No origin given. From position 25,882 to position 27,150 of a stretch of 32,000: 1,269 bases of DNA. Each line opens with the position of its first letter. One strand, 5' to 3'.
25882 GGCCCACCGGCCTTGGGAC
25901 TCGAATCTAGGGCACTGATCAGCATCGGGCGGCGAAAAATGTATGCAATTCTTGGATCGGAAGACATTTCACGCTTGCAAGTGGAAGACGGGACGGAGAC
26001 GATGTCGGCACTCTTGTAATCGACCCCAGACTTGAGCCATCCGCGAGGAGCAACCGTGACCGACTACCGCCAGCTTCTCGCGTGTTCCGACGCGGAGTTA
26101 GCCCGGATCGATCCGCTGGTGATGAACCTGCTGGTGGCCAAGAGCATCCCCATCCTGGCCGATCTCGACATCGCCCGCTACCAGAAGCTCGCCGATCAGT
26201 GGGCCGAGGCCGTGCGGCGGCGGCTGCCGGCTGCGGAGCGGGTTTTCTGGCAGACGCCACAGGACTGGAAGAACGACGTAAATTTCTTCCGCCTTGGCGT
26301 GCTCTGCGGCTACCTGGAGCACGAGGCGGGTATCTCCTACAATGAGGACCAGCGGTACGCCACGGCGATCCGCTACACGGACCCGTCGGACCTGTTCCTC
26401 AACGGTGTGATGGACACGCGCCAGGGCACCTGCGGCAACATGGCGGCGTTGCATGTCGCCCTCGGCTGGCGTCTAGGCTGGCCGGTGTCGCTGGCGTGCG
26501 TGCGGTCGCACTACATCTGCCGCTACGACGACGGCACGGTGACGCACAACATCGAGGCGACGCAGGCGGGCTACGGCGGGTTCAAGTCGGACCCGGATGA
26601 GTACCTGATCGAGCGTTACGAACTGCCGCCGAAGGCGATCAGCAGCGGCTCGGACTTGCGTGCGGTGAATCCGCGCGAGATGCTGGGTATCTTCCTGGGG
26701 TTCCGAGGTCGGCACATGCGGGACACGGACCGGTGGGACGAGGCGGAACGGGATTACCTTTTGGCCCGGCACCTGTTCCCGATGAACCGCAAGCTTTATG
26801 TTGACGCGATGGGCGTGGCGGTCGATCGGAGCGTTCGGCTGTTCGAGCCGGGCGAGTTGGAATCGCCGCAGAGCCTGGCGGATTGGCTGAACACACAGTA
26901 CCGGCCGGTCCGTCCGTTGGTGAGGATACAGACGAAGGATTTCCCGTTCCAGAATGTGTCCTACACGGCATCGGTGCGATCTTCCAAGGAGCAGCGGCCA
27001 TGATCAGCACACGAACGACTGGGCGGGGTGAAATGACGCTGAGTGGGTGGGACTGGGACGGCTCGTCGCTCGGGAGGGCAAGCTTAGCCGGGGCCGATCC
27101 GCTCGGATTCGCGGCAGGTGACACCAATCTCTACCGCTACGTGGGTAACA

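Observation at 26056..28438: Transglutaminase-like protein, mini-Rhs toxin candidate and immunity candidate: a compact three-gene module with no visible delivery domain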

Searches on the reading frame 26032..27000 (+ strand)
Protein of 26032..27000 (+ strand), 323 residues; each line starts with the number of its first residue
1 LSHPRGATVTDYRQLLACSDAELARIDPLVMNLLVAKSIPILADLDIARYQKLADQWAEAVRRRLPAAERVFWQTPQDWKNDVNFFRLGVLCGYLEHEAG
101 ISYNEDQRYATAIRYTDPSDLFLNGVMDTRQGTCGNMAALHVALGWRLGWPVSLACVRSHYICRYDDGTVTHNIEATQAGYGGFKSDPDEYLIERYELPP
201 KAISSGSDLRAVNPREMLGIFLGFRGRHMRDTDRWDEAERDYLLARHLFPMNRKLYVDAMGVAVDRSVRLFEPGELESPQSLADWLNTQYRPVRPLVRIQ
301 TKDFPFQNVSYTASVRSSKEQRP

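Call 4: search_protein_families(library=pfam, proteins=[window:26032-27000:+], max_evalue=1)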
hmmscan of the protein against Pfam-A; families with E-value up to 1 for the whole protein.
window:26032-27000:+ (323 aa): 2 families
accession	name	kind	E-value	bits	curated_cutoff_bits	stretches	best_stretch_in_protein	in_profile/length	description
PF13369.12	Transglut_core2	-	5.3e-10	39.4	23.5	1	50-220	3-152/155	Transglutaminase-like superfamily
PF18828.6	LPD15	-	0.11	12.9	27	1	51-144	4-85/99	Large polyvalent-protein-associated domain 15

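Call 6: search_protein_families(library=ncbifam, proteins=[window:26032-27000:+], max_evalue=1)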
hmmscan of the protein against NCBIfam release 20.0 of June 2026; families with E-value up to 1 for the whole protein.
window:26032-27000:+ (323 aa): 0 families

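Call 16: find_homologous_proteins(query=window:26032-27000:+, max_evalue=0.001)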
Query window:26032-27000:+ (323 aa): 731 proteins with E <= 0.001 among 5619 candidates; the best 120 are listed.
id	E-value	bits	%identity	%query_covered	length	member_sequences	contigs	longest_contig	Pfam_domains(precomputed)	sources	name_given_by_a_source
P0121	4.9e-215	731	100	98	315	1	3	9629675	PF13369.13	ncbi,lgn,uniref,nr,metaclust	ncbi:transglutaminase family protein [Singulisphaera acidiphila]|uniref:Protein SirB1 N-terminal dom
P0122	3.1e-185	633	88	95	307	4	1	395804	PF13369.13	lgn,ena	-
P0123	2.0e-184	630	87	95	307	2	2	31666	PF13369.13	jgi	-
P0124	5.0e-181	619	86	95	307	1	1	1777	PF13369.13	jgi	-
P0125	5.5e-181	619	86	95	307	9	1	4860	PF13369.13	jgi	jgi:hypothetical protein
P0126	9.1e-181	618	85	95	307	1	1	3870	PF13369.13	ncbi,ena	-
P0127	2.0e-180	617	86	96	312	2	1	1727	PF13369.13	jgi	jgi:hypothetical protein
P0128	8.0e-178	608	85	95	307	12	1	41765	PF13369.13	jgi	-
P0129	1.2e-177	608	85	95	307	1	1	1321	PF13369.13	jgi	jgi:hypothetical protein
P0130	1.3e-177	608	85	95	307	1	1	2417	PF13369.13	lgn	-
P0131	1.4e-177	608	84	95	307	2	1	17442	PF13369.13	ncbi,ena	-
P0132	1.5e-177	607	86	95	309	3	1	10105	PF13369.13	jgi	-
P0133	6.0e-177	606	85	95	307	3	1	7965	PF13369.13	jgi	-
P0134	7.4e-174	595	84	95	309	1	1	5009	PF13369.13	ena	-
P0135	4.1e-173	593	84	95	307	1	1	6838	PF13369.13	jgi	jgi:hypothetical protein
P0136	1.5e-172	591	83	95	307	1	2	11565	PF13369.13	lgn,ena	-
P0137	1.9e-171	587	82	93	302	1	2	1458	PF13369.13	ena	-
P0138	2.6e-171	587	84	95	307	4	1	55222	PF13369.13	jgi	jgi:hypothetical protein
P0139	1.4e-170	585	82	96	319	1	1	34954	PF13369.13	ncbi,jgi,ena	-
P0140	4.5e-169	580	83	95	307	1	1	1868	PF13369.13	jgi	jgi:hypothetical protein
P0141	4.8e-169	580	83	94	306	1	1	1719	PF13369.13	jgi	jgi:hypothetical protein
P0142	5.4e-169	579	85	91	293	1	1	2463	PF13369.13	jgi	jgi:hypothetical protein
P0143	4.7e-168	576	81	95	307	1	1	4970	PF13369.13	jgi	jgi:hypothetical protein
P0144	3.0e-166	570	81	95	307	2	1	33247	PF13369.13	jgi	-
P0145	1.8e-164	565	79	95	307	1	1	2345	PF13369.13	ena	-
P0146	4.8e-162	557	78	95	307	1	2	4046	PF13369.13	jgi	jgi:hypothetical protein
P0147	1.3e-159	549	76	95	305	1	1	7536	PF13369.13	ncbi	ncbi:MAG: transglutaminase family protein [Isosphaeraceae bacterium]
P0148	9.1e-159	546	76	95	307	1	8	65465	PF13369.13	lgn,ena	-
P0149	2.6e-158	544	91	79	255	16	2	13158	PF13369.13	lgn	-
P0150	1.8e-157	541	77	95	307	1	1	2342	PF13369.13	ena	-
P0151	4.3e-156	537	75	95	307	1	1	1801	PF13369.13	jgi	jgi:hypothetical protein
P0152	1.9e-154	532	76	94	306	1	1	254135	PF13369.13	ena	-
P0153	2.3e-149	515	78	87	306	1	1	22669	PF13369.13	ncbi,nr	ncbi:MAG TPA: transglutaminase family protein [Gemmataceae bacterium]|nr:transglutaminase family pro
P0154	2.5e-149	515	76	93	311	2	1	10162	PF13369.13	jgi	-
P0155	6.4e-149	513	77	89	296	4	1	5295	PF13369.13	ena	-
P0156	7.7e-149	513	73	93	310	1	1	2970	PF13369.13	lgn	-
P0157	1.2e-146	506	76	87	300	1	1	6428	PF13369.13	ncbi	-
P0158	5.4e-146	504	71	95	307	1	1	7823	PF13369.13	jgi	jgi:Transglutaminase-like superfamily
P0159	6.8e-146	503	71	94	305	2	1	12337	PF13369.13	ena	-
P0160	3.3e-144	498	72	96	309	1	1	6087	PF13369.13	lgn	-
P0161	4.2e-144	498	76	87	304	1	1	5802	PF13369.13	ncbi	-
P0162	9.9e-143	493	75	89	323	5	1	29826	PF13369.13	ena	-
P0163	1.9e-142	492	73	87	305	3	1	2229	PF13369.13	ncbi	-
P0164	5.9e-142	491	77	87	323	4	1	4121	PF13369.13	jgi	-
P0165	4.9e-141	487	74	87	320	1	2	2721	PF13369.13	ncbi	-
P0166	5.5e-140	484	80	79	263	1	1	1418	PF13369.13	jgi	jgi:hypothetical protein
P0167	8.9e-140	483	73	88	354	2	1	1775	PF13369.13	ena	-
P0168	1.5e-139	483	74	84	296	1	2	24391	PF13369.13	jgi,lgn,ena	-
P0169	4.9e-139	481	74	87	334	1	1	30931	PF13369.13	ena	-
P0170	2.8e-138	478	71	89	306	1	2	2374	PF13369.13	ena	-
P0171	2.9e-138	478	74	87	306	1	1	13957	PF13369.13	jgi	jgi:hypothetical protein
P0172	3.5e-138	478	73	86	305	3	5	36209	PF13369.13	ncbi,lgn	-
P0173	4.7e-138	478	71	94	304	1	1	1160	PF13369.13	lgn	-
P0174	5.0e-138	478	73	87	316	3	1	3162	PF13369.13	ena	-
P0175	3.7e-137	475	73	85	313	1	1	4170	PF13369.13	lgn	-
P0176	6.6e-137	474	75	85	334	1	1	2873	PF13369.13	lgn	-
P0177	6.9e-137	474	72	87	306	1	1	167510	PF13369.13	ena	-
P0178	9.9e-137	473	69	95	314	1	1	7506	PF13369.13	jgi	jgi:hypothetical protein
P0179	1.7e-136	473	73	87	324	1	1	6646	PF13369.13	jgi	jgi:hypothetical protein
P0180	1.1e-135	470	72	89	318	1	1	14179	PF13369.13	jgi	jgi:hypothetical protein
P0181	6.5e-135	467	75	85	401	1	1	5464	PF13369.13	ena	-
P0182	1.8e-134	466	88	69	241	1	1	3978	PF13369.13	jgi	jgi:hypothetical protein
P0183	1.9e-134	466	70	89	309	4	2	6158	PF13369.13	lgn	-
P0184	2.6e-134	465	72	87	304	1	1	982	PF13369.13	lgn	-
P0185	4.7e-134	465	70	87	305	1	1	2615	PF13369.13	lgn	-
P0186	6.5e-134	464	68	89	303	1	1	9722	PF13369.13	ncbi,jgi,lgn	jgi:hypothetical protein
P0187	1.8e-132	459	68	93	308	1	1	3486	PF13369.13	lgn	-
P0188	5.9e-132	458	67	95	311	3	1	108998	PF13369.13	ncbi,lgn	-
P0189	6.0e-132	458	74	81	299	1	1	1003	PF13369.13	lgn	-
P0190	2.9e-131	455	70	87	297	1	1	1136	PF13369.13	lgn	-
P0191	5.3e-131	455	70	84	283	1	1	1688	PF13369.13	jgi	jgi:hypothetical protein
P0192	1.3e-130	453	69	89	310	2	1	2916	PF13369.13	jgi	jgi:hypothetical protein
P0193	4.2e-130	452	76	80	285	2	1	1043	PF13369.13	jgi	-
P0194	3.5e-129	449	70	88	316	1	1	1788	PF13369.13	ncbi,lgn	-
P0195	4.6e-129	448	70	87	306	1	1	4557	PF13369.13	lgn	-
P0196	6.6e-129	448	69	88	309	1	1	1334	PF13369.13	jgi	jgi:hypothetical protein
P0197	7.2e-129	448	69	84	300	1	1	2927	PF13369.13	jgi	-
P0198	2.0e-128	446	69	87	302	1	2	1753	PF13369.13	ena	-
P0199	2.8e-128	446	68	87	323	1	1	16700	PF13369.13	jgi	jgi:hypothetical protein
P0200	3.6e-128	445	66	89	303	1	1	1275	PF13369.13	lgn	-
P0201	4.4e-128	445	67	88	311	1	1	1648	PF13369.13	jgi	jgi:hypothetical protein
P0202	8.4e-128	444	68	88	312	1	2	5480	PF13369.13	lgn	-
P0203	8.5e-126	437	60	93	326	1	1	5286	PF13369.13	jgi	jgi:hypothetical protein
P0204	1.2e-125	437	65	94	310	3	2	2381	PF13369.13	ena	-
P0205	1.6e-125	436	67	88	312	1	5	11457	PF13369.13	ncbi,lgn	-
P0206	2.5e-125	436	68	87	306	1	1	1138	PF13369.13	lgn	-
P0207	3.4e-124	432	65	87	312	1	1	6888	PF13369.13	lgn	-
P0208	3.5e-124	432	67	87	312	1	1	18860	PF13369.13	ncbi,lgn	-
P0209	7.2e-124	431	66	87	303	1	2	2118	PF13369.13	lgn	-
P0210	3.8e-123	429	62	98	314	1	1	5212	PF13369.13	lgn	-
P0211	4.3e-123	429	67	89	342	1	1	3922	PF13369.13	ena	-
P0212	7.3e-123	428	68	87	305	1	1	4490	PF13369.13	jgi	jgi:hypothetical protein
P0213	1.1e-122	427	90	65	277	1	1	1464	PF13369.13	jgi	jgi:Transglutaminase-like superfamily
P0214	4.2e-122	425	67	88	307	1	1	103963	PF13369.13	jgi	jgi:hypothetical protein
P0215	6.6e-122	425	68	87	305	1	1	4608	PF13369.13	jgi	jgi:hypothetical protein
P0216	7.0e-122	425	67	85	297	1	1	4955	PF13369.13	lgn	-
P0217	8.2e-122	424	66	85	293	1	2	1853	PF13369.13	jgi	jgi:hypothetical protein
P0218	1.4e-121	424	66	88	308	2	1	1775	PF13369.13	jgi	jgi:hypothetical protein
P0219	2.5e-121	423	67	87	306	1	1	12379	PF13369.13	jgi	jgi:hypothetical protein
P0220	1.7e-120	420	68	85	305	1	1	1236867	PF13369.13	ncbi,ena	-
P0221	6.4e-120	418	85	64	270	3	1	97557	PF13369.13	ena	-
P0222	7.0e-120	418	62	89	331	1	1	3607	PF13369.13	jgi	jgi:hypothetical protein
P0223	8.8e-120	418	59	95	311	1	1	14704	PF13369.13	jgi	jgi:hypothetical protein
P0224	1.2e-119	417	66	86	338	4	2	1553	PF13369.13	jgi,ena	jgi:hypothetical protein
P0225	3.9e-119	416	64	87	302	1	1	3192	PF13369.13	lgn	-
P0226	5.1e-119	415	59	93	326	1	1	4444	PF13369.13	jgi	jgi:hypothetical protein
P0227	1.6e-118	413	68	80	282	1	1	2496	PF13369.13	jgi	jgi:hypothetical protein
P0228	1.7e-117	410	62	88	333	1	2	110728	PF13369.13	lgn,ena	-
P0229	3.4e-117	409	67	83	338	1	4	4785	PF13369.13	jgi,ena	jgi:hypothetical protein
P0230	4.3e-117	409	82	65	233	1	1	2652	PF13369.13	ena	-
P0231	3.7e-116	406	60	93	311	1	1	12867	PF13369.13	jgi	jgi:hypothetical protein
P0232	1.5e-115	404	61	90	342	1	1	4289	PF13369.13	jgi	jgi:hypothetical protein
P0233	2.0e-115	403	62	94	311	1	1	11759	PF13369.13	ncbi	-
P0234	2.2e-115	403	63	85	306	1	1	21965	PF13369.13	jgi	jgi:hypothetical protein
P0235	1.0e-114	401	61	88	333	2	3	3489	PF13369.13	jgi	jgi:hypothetical protein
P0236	3.2e-114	399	60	93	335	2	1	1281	PF13369.13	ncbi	-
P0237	1.7e-113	397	73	71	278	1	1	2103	PF13369.13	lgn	-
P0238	2.1e-113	397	62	87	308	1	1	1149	PF13369.13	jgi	jgi:Transglutaminase-like superfamily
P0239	3.0e-113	396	66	84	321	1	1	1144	PF13369.13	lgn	-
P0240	3.1e-113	396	58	94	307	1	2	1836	PF13369.13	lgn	-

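Call 18: search_protein_families(library=padloc, proteins=[window:26056-27000:+], max_evalue=1)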
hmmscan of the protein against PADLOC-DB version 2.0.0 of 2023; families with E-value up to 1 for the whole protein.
window:26056-27000:+ (315 aa): 0 families

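Call 22: find_related_loci(query=A2, collection=genome_contigs, flank=7000)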
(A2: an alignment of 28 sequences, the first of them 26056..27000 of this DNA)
Query A2 (315 aa) in genome_contigs; peptide patterns used: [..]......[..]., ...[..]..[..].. (x = any residue, [..] = any of these).
53 stretches matched a pattern; 31 encode a relative of the query (tblastn E <= 1e-3); 31 distinct loci.
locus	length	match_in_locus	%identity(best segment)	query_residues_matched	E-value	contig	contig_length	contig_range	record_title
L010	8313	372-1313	88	1-314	0e+0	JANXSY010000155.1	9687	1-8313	MAG: Isosphaeraceae bacterium isolate 338R_metabat_120 338R_k141_81266, whole genome shotgun sequence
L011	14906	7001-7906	67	1-307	7e-136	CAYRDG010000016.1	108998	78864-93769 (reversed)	MAG TPA_asm: uncultured Frigoriglobus sp. isolate SRP263991_co5_149 genome assembly, contig: NODE_411_length_108998_cov_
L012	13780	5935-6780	78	1-282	2e-151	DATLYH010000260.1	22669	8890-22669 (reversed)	MAG TPA_asm: Gemmataceae bacterium isolate SMAG_U13267 k141_263111, whole genome shotgun sequence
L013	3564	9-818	71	12-281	1e-137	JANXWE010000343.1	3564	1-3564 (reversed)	MAG: Fimbriiglobus sp. isolate GL140_1_metabat_325 GL140_1_k141_232092, whole genome shotgun sequence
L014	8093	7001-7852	67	1-284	3e-129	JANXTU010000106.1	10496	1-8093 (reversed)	MAG: Fimbriiglobus sp. isolate 339R_metabat_14 339R_k141_865608, whole genome shotgun sequence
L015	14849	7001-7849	66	1-283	1e-128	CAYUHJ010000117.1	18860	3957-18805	MAG TPA_asm: uncultured Alcaligenaceae bacterium isolate binchicken_co311_143 genome assembly, contig: NODE_4970_length_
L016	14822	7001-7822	68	1-274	5e-125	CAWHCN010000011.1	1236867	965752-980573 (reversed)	MAG: uncultured Planctomycetota bacterium isolate MFD00731.bin.2.201 genome assembly, contig: contig_32939, whole genome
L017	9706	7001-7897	62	1-304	6e-120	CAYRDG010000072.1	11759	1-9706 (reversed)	MAG TPA_asm: uncultured Frigoriglobus sp. isolate SRP263991_co5_149 genome assembly, contig: NODE_10715_length_11759_cov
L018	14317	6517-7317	65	8-274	1e-118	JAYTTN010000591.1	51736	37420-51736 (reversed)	MAG: Fimbriiglobus sp. isolate GFS_5396 GFS_5396_590, whole genome shotgun sequence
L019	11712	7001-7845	67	1-282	5e-116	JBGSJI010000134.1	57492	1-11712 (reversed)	MAG: Limnoglobus sp. isolate JTS-AC153 k141_3893846, whole genome shotgun sequence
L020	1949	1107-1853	69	1-249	7e-121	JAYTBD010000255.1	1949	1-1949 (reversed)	MAG: Fimbriiglobus sp. isolate GFS_14120 GFS_14120_254, whole genome shotgun sequence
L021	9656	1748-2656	58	5-303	2e-111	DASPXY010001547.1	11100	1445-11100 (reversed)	MAG TPA_asm: Gemmataceae bacterium isolate SMAG_U11579 k141_112023, whole genome shotgun sequence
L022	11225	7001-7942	85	1-314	7e-180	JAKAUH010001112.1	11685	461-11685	MAG: Planctomycetota bacterium isolate YP3.bin26 NODE_6946_length_11685_cov_1.24736, whole genome shotgun sequence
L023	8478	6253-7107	60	7-291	4e-110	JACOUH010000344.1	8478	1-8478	MAG: Planctomycetota bacterium isolate NC_groundwater_65_Pr7_S-0.65um_66_14 FFV18_Sp65_scaffold_418810, whole genome sho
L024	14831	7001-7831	60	7-283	4e-109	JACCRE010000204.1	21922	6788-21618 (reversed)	MAG: Planctomycetaceae bacterium isolate MGR_bin14 SD2897-2912_k127_8985087, whole genome shotgun sequence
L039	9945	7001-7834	62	1-278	3e-113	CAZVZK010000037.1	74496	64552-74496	MAG TPA_asm: uncultured Alcaligenaceae bacterium isolate SRP287051_co2_85 genome assembly, contig: NODE_789_length_74496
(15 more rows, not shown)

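Call 46: search_solved_structures(query=A2, max_evalue=1, show_alignments=2)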
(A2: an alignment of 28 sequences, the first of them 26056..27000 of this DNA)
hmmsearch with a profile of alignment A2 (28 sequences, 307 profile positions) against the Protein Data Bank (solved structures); distinct sequences matched with E-value up to 1: 0.

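Call 65: predict_structure(alignment_id=A2)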
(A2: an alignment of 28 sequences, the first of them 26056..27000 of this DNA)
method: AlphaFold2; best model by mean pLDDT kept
length: 315 residues; sequences in the alignment: 28
mean_pLDDT: 84.6   pTM: 0.82
mean pLDDT of the five models: 84.6, 80.1, 79.6, 79.4, 60.0
residues with pLDDT >= 90: 175; 70-90: 99; 50-70: 7; < 50: 34
segments of 3 or more residues with pLDDT < 50: 285-315
pLDDT, mean of each block of 10 residues (from residue 1): 84 96 98 96 98 96 92 88 92 88 84 97 93 97 93 88 80 67 90 83 94 97 94 96 90 85 84 80 51 40 36 37
secondary structure, 60 per line:
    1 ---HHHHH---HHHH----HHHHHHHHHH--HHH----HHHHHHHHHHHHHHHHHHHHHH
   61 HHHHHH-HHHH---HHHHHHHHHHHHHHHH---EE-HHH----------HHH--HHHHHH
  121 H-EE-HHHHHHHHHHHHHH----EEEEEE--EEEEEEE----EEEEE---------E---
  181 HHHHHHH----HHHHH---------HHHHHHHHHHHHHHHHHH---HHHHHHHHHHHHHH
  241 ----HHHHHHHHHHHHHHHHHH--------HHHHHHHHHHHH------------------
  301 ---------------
elements in order: H4-8 H12-15 H20-29 H39-66 H68-71 H75-90 H115-121 H126-139 E144-149 E152-158 E163-167 H181-187 H192-196 H206-223 H227-240 H245-262 H271-282

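Call 69: fold_search(model_id=the predicted structure, library=pdb)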
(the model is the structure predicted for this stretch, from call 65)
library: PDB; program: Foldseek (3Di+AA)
matches with E <= 10: 351; with E <= 0.001: 0
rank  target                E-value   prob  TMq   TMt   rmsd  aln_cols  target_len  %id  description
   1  3re2                  2.5e-03  0.98  0.31  0.25  11.4       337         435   14  Crystal structure of menin reveals the binding site for Mixed Lineage Leukemia (MLL) protein (released 2011-07-13)
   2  3u84_A                3.4e-03  1.00  0.38  0.26   6.1       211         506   14  Crystal Structure of Human Menin (released 2012-02-15)
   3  4xz7_B                5.0e-03  1.00  0.30  0.26   7.0       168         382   12  Crystal structure of a TGase (released 2015-06-24)
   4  8ig0_A                7.5e-03  1.00  0.37  0.26   6.7       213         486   14  Crystal structure of menin in complex with DS-1594b (released 2023-03-22)
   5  8ig0_C                1.3e-02  0.99  0.42  0.30   8.5       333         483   13  Crystal structure of menin in complex with DS-1594b (released 2023-03-22)
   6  8va5                  1.8e-02  1.00  0.45  0.33   7.8       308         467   13  Menin mutant - T349M in complex with Ziftomenib (KO-539) (released 2024-11-20)
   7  4og8                  1.8e-02  0.96  0.36  0.26  12.5       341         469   11  Human menin with bound inhibitor MIV-6R (released 2014-03-05)
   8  8ig0_B                2.2e-02  0.99  0.35  0.24   8.1       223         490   14  Crystal structure of menin in complex with DS-1594b (released 2023-03-22)
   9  9c4v_A                2.3e-02  0.99  0.45  0.32   8.6       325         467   13  Menin mutant G331D in complex with MLL peptide (released 2025-05-14)
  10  4gq6_A                2.3e-02  0.95  0.36  0.26  13.4       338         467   12  Human menin in complex with MLL peptide (released 2012-09-19)
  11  9c4t_A                2.3e-02  0.94  0.35  0.26  13.6       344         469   12  menin mutant M327I in complex with MLL peptide (released 2025-05-14)
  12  9c4s_A                2.7e-02  0.99  0.45  0.33   8.2       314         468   14  Menin mutant G331R in complex with MLL peptide (released 2025-05-21)
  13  6s2k_A                2.8e-02  0.94  0.36  0.26  11.0       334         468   13  Human Menin in complex with AJ21 (released 2021-01-13)
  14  9z4x_A                3.3e-02  1.00  0.38  0.26   5.9       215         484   12  MENIN IN COMPLEX WITH JNJ-75276617 (Bleximenib) (released 2025-11-26)
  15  4gq3                  3.3e-02  0.99  0.47  0.35   7.5       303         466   14  Human menin with bound inhibitor MI-2 (released 2012-09-19)
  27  4xz7_A                4.9e-02  0.99  0.28  0.24   6.3       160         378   13  Crystal structure of a TGase (released 2015-06-24)
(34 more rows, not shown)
